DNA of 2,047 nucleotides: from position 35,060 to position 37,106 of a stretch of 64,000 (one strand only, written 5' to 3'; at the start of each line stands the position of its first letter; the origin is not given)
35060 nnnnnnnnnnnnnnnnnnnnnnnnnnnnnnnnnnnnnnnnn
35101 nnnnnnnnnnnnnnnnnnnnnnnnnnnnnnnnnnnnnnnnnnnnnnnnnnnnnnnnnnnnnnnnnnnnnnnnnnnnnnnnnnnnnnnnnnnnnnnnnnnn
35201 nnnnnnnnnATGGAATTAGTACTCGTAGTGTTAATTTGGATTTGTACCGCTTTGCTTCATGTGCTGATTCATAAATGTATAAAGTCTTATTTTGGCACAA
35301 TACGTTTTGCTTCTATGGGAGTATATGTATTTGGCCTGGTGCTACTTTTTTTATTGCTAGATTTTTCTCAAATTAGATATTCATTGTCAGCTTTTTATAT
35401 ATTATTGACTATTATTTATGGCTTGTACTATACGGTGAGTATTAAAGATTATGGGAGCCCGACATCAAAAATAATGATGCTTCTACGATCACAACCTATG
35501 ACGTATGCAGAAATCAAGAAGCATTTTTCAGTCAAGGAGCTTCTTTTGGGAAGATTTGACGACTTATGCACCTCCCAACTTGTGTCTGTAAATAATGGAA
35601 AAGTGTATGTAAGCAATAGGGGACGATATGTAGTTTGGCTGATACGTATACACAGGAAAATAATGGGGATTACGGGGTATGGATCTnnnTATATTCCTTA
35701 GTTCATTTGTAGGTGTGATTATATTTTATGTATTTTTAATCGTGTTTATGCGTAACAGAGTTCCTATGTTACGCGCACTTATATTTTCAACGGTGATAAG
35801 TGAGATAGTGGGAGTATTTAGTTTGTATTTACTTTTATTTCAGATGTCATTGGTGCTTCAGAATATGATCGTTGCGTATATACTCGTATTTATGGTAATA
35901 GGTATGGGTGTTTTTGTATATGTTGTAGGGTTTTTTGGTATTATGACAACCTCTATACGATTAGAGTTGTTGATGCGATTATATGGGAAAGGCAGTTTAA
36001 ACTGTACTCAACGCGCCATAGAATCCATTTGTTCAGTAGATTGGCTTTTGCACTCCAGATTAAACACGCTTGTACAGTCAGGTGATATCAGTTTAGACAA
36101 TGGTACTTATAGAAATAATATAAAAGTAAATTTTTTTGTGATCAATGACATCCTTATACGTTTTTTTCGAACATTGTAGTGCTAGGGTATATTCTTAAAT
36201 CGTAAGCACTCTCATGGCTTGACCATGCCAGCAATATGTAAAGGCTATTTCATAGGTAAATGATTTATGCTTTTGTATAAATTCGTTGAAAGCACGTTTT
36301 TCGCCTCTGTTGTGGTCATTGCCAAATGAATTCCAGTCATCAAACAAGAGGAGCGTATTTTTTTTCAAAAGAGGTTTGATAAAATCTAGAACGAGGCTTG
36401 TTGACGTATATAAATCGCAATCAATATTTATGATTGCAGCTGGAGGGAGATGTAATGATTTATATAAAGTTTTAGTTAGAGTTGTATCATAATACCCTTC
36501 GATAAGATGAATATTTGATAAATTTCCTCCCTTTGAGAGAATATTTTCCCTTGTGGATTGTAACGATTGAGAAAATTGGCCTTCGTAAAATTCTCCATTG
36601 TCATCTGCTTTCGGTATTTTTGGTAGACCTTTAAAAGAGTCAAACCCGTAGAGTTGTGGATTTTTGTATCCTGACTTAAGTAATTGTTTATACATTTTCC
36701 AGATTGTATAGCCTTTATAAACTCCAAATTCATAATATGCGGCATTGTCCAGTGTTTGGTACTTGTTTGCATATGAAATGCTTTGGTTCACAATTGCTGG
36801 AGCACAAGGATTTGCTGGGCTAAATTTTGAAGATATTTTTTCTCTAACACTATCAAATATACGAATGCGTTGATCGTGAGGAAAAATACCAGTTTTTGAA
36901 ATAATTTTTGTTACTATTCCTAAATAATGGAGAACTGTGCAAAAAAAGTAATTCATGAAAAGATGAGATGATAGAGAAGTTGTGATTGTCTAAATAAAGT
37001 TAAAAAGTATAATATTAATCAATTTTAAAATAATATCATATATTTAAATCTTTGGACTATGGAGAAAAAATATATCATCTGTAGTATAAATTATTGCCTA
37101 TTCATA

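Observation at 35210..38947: Tandem pairs of small 3-TM + winged-helix-like proteins after polyprenol-P-sugar synthase (GT2) genes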

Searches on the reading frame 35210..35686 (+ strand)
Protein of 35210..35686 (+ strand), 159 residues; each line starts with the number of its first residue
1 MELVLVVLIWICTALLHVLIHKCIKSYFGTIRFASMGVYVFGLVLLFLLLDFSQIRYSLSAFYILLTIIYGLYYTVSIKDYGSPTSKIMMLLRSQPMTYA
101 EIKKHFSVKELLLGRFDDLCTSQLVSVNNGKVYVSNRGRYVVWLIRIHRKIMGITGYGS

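Call 3: search_protein_families(library=pfam, proteins=[window:35210-35686:+], max_evalue=1)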
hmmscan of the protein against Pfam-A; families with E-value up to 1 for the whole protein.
window:35210-35686:+ (159 aa): 2 families
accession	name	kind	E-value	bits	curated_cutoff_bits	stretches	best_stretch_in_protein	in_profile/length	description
PF21476.4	PF0610-like_N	-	0.085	13.5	33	1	87-110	5-28/50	PF0610-like, N-terminal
PF10260.14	SAYSvFN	-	0.81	10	25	1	44-76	2-34/70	Uncharacterized conserved domain (SAYSvFN)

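Call 4: search_protein_families(library=ncbifam, proteins=[window:35210-35686:+], max_evalue=1)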
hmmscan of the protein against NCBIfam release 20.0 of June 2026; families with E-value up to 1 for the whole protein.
window:35210-35686:+ (159 aa): 1 family
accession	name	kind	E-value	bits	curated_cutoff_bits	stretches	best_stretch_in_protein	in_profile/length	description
NF033789.1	repress_SdpR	subfamily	0.12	12.3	100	1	87-110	12-35/79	autorepressor SdpR family transcription factor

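Call 7: find_encoding_contigs(protein=window:35210-35686:+, flank=10000, max_places=6)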
Protein window:35210-35686:+ (159 aa): 1 contig read that carries it; 1 place shown.
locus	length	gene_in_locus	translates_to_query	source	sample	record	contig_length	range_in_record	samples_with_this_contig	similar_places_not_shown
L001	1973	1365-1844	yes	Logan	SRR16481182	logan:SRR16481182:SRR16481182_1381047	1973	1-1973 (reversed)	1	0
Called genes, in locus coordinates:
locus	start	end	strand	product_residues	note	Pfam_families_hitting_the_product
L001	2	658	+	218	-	?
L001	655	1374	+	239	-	PF00535:Glycos_transf_2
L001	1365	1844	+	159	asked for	-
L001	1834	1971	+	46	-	?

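Call 10: list_cluster_members(proteins=[P0001, window:35210-35686:+, window:35679-36176:+, window:38426-38944:+, window:34500-35216:+, window:37199-37909:+, window:31864-34500:+])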
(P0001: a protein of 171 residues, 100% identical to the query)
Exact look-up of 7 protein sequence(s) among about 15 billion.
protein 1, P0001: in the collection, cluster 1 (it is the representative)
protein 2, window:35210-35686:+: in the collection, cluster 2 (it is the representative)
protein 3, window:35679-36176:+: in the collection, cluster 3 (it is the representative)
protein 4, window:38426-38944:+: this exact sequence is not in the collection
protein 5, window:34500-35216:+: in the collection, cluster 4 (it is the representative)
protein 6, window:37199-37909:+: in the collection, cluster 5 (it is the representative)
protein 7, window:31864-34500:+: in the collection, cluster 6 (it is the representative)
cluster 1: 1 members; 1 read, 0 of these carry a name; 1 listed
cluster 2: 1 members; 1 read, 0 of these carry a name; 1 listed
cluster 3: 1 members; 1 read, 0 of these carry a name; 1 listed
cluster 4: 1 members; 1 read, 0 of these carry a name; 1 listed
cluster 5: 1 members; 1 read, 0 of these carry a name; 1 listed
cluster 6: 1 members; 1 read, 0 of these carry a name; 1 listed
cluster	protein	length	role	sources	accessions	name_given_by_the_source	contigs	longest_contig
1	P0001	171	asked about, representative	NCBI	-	-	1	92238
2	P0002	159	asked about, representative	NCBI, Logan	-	-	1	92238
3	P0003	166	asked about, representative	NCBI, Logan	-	-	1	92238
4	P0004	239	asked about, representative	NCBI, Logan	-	-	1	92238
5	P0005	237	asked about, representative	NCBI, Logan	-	-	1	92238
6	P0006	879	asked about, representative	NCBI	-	-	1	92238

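Call 16: find_homologous_proteins(query=A1, max_evalue=10)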
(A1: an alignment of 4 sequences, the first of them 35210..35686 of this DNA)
Query A1 (4 sequences) (159 aa, profile of the alignment): 3 proteins with E <= 10 among 3109 candidates.
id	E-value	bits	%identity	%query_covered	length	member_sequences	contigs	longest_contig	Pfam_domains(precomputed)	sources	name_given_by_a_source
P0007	5.6e-68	246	25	36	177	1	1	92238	-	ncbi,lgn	-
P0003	1.3e-61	226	26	65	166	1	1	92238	-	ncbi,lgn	-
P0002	3.5e-48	182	100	100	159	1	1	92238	-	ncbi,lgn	-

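Call 22: search_solved_structures(query=A1, max_evalue=10, show_alignments=2)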
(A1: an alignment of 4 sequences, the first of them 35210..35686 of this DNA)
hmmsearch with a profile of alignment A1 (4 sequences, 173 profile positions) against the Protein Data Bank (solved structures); distinct sequences matched with E-value up to 10: 5.
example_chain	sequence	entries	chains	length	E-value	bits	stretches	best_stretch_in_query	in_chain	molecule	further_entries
3df8_A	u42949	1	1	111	0.38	14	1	100-161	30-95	possible HxlR family transcriptional factor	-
9ljg_A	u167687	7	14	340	1.3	12.3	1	34-82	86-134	Organic solute transporter subunit alpha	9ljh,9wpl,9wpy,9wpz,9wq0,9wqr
9unv_A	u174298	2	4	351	1.4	12.2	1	34-82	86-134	Organic solute transporter subunit alpha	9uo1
9uo2_A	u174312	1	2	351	1.4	12.2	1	34-82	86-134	Organic solute transporter subunit alpha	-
8pnk_A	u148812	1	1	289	1.9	11.8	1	116-150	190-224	ATP-dependent RNA helicase DED1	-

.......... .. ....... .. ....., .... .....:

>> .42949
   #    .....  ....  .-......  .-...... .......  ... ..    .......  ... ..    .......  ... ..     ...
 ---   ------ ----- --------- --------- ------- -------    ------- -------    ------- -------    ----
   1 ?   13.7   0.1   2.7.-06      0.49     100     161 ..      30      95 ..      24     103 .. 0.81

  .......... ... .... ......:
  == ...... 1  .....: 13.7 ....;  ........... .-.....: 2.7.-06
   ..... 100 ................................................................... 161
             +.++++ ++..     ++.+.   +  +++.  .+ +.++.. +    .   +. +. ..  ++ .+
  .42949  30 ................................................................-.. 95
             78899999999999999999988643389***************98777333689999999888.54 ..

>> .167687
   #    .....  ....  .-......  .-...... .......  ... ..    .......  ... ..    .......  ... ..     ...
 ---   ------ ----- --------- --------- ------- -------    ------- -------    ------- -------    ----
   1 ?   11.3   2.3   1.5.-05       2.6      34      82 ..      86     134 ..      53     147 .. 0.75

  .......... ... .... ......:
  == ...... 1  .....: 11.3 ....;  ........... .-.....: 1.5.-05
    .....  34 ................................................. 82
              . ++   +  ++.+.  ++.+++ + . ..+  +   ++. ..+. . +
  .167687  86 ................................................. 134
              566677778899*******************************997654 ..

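Call 26: search_protein_families(library=phrogs, proteins=[window:35210-35686:+], max_evalue=1)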
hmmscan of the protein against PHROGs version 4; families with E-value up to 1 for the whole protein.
window:35210-35686:+ (159 aa): 2 families
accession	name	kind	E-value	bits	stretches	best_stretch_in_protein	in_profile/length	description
phrog_10086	-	DNA, RNA and nucleotide metabolism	0.11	13.8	1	75-128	9-63/91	HTH DNA binding protein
phrog_23036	-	DNA, RNA and nucleotide metabolism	0.12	13.4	1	76-157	52-130/177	Holliday junction resolvase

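Call 27: search_protein_representatives(alignment_id=A1)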
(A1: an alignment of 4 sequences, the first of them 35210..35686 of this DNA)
Query: 4 sequences, 173 profile positions. Proteins with E-value up to 0.001 (for the whole library): 1082; up to 1e-10: 127; up to 1e-30: 4. The best 150 are listed.
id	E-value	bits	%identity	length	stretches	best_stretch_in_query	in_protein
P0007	1.8e-68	246.3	-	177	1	1-173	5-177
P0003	4.0e-62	225.6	-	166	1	1-170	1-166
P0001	1.3e-52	194.6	-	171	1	1-172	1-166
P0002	1.1e-48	181.9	-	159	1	1-172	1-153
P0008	1.2e-20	90.5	-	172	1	1-172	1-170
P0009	2.2e-20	89.7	-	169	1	2-171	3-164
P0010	1.7e-19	86.8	-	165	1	1-171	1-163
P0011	8.0e-19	84.6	-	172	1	1-171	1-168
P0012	1.6e-18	83.6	-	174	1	2-172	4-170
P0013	2.7e-18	82.9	-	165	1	1-171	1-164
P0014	8.3e-18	81.3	-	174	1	3-173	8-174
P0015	1.6e-17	80.4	-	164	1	1-172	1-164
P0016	2.3e-17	79.9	-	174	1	2-171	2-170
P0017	2.3e-17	79.9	-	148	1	43-171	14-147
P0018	3.6e-17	79.3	-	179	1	4-173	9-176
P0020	5.7e-17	78.6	-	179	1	4-172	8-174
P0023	2.0e-16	76.8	-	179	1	2-168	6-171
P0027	3.4e-16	76.1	-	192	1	6-172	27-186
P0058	1.4e-13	67.5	-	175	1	3-169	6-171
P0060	1.5e-13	67.5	-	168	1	13-171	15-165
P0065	2.9e-13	66.5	-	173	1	1-172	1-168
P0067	3.1e-13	66.4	-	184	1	20-172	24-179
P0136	1.5e-10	57.7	-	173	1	3-172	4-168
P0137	1.5e-10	57.7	-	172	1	3-172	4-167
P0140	1.8e-10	57.4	-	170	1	2-171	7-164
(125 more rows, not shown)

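Call 29: search_protein_families(library=pfam, alignment_id=A4, max_evalue=0.01)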
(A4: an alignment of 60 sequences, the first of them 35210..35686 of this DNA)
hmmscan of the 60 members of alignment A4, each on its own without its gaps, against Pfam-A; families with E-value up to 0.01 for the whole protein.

A. member 1, window:35210-35686:+ (159 aa): 0 families

B. families by the number of members that match (of 60 scanned): 4 families
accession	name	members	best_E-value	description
PF14947.12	HTH_45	1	0.00022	Winged helix-turn-helix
PF04182.18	B-block_TFIIIC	1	0.0012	B-block binding subunit of TFIIIC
PF19261.4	DUF5904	1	0.0031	Domain of unknown function (DUF5904)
PF17988.6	VEGFR-2_TMD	1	0.0065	VEGFR-2 Transmembrane domain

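Call 30: search_protein_families(library=ncbifam, alignment_id=A4, max_evalue=0.01)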
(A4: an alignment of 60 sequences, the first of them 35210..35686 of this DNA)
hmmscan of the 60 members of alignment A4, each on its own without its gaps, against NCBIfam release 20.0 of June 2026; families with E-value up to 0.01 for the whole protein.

A. member 1, window:35210-35686:+ (159 aa): 0 families

B. families by the number of members that match (of 60 scanned): 1 family
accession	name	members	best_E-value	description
NF002281.0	PRK01209.2-5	1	0.0012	cobalamin biosynthesis protein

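Call 31: find_homologous_proteins(query=A4, max_evalue=0.001)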
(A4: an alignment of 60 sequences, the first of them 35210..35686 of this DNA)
Query A4 (60 sequences) (159 aa, profile of the alignment): 4 proteins with E <= 0.001 among 7637 candidates.
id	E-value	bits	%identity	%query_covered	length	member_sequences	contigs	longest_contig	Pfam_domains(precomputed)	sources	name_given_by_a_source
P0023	1.4e-46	176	-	-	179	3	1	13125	-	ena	-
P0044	6.7e-45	171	35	11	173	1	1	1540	-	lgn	-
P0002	3.2e-14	71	100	100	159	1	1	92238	-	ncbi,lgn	-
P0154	1.4e-4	40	-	-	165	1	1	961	-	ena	-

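Call 32: find_encoding_contigs(protein=P0023, flank=10000, max_places=4)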
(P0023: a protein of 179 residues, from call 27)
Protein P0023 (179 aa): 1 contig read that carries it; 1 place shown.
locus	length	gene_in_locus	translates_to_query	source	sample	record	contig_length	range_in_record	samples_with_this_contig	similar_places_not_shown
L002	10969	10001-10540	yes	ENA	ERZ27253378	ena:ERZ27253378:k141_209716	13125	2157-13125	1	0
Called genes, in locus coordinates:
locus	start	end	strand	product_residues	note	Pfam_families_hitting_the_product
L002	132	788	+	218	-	PF13489:Methyltransf_23, PF01209:Ubie_methyltran (weak), PF07021:MetW, PF13847:Methyltransf_31, PF08241:Methyltransf_11, PF08242:Methyltransf_12, PF13649:Methyltransf_25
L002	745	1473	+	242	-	PF05401:NodS, PF13489:Methyltransf_23, PF13847:Methyltransf_31, PF08241:Methyltransf_11, PF08242:Methyltransf_12, PF13649:Methyltransf_25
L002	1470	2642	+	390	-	PF00155:Aminotran_1_2, PF01053:Cys_Met_Meta_PP (weak)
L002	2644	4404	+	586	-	PF02776:TPP_enzyme_N, PF00205:TPP_enzyme_M, PF02775:TPP_enzyme_C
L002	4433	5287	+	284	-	PF00106:adh_short, PF13561:adh_short_C2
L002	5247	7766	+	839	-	PF09586:YfhO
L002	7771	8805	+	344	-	PF08240:ADH_N, PF00107:ADH_zinc_N, PF13602:ADH_zinc_N_2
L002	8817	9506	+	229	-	PF00535:Glycos_transf_2, PF13641:Glyco_tranf_2_3 (weak)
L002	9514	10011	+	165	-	-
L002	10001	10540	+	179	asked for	-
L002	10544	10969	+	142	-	?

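Call 33: find_encoding_contigs(protein=P0008, flank=10000, max_places=4)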
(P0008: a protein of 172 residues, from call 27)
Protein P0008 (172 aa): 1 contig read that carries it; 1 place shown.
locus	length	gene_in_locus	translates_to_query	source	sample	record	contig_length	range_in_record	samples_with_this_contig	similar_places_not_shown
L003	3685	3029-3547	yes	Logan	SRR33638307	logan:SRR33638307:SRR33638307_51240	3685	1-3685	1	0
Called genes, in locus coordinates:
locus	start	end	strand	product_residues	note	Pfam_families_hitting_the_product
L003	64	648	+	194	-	PF16912:Glu_dehyd_C (faint), PF00107:ADH_zinc_N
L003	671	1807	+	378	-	PF01041:DegT_DnrJ_EryC1, PF00155:Aminotran_1_2 (weak)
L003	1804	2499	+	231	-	PF00535:Glycos_transf_2, PF13641:Glyco_tranf_2_3 (faint)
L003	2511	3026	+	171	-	-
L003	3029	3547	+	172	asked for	-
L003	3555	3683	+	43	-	?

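Call 34: find_encoding_contigs(protein=P0009, flank=10000, max_places=4)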
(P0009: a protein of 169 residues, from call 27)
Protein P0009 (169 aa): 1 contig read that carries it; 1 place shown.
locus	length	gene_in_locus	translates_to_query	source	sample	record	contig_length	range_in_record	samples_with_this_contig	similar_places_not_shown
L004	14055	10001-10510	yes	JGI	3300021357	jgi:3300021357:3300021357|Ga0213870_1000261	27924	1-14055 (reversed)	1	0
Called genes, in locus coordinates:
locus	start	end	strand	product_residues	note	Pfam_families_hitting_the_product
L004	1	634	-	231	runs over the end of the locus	PF00535:Glycos_transf_2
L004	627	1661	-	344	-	PF01408:GFO_IDH_MocA, PF22725:GFO_IDH_MocA_C3, PF02894:GFO_IDH_MocA_C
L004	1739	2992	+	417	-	PF01041:DegT_DnrJ_EryC1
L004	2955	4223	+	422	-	PF13231:PMT_2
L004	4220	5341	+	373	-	-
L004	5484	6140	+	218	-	PF13489:Methyltransf_23, PF13847:Methyltransf_31, PF08241:Methyltransf_11, PF08242:Methyltransf_12, PF13649:Methyltransf_25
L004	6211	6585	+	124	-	PF05635:23S_rRNA_IVP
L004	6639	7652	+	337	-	PF08240:ADH_N, PF00107:ADH_zinc_N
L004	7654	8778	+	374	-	PF01041:DegT_DnrJ_EryC1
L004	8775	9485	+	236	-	PF00535:Glycos_transf_2, PF10111:Glyco_tranf_2_2 (weak)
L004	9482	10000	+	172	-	-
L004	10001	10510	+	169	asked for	-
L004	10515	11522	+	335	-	PF01073:3Beta_HSD, PF01370:Epimerase, PF02719:Polysacc_synt_2, PF04321:RmlD_sub_bind (weak), PF05368:NmrA (weak), PF07993:NAD_binding_4, PF13460:NAD_binding_10, PF16363:GDP_Man_Dehyd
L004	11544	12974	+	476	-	PF02366:PMT, PF13231:PMT_2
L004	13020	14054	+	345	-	?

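Call 35: find_encoding_contigs(protein=P0010, flank=10000, max_places=4)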
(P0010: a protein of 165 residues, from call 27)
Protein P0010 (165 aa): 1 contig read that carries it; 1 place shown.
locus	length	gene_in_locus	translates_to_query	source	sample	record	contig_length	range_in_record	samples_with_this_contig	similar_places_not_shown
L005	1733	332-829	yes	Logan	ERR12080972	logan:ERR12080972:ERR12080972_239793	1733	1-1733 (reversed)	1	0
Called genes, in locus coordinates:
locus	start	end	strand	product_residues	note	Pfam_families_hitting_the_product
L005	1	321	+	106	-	?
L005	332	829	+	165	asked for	-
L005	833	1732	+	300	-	?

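Call 36: find_encoding_contigs(protein=P0058, flank=10000, max_places=4)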
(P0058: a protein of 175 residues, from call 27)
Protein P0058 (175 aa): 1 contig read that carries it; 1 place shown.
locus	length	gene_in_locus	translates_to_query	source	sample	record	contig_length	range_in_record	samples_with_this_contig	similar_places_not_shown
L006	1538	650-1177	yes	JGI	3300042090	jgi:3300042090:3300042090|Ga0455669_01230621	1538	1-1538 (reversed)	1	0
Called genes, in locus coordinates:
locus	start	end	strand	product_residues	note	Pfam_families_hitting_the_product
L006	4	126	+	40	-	-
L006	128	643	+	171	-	-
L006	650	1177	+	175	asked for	-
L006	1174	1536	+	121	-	?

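Call 81: list_cluster_members(proteins=[P0012, P0013, P0020, P0027, P0060, P0067, P0137, P0136, P0065, P0140])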
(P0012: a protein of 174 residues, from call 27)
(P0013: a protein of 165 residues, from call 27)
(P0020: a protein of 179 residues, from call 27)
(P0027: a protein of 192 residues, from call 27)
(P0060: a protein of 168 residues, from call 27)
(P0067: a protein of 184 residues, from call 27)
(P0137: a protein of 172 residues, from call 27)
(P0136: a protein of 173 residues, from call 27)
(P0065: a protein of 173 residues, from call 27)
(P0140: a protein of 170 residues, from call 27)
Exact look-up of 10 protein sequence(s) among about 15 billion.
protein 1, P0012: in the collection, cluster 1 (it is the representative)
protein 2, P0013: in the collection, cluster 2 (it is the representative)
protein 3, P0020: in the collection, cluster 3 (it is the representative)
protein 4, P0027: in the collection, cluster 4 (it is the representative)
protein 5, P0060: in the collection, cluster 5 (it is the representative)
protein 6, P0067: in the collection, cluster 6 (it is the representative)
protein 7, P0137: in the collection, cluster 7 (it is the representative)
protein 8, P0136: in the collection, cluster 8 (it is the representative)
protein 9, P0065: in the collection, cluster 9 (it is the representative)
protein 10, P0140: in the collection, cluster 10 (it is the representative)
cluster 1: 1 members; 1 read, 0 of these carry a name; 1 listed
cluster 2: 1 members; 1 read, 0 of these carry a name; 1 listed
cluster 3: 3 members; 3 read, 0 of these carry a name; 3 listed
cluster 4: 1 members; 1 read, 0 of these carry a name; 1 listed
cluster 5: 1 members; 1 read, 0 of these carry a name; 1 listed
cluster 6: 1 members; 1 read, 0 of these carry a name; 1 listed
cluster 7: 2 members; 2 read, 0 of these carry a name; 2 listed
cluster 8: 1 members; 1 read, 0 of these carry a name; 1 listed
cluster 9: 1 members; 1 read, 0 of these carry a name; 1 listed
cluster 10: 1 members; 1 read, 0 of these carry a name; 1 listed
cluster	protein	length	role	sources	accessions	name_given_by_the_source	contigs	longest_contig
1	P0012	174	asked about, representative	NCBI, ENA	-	-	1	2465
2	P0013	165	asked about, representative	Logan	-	-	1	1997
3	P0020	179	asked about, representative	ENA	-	-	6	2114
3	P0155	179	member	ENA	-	-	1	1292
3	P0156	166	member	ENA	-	-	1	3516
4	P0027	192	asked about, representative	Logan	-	-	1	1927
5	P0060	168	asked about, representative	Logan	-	-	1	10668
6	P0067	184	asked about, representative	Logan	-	-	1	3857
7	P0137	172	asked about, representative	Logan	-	-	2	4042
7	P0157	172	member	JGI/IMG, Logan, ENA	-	-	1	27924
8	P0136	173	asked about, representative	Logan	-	-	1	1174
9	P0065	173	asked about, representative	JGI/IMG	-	-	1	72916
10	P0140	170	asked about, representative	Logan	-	-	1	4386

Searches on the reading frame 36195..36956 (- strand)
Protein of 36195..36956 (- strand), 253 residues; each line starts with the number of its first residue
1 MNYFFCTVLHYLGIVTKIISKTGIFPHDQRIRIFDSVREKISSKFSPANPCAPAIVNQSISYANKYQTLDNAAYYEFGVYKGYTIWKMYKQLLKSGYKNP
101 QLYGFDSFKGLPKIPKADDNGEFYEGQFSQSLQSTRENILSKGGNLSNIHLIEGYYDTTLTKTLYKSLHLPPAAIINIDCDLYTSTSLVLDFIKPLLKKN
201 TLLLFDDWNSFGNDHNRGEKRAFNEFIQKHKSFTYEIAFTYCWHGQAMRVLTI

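Call 3: search_protein_families(library=pfam, proteins=[window:36195-36956:-], max_evalue=1)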
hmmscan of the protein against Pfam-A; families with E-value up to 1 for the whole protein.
window:36195-36956:- (253 aa): 2 families
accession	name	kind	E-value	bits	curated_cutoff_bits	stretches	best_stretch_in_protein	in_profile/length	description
PF05711.17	TylF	-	2.2e-11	43.9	23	1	75-212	96-233/264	Macrocin-O-methyltransferase (TylF)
PF13578.12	Methyltransf_24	-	9.8e-08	33.3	26.3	1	76-208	2-105/105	Methyltransferase domain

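Call 4: search_protein_families(library=ncbifam, proteins=[window:36195-36956:-], max_evalue=1)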
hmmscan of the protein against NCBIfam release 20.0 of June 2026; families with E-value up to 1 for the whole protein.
window:36195-36956:- (253 aa): 1 family
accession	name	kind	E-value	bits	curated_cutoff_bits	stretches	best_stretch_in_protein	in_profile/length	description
TIGR02954.1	Sig70_famx3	hypoth_equivalog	0.02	14.7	188.5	1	216-242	11-37/170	RNA polymerase sigma-70 factor, TIGR02954 family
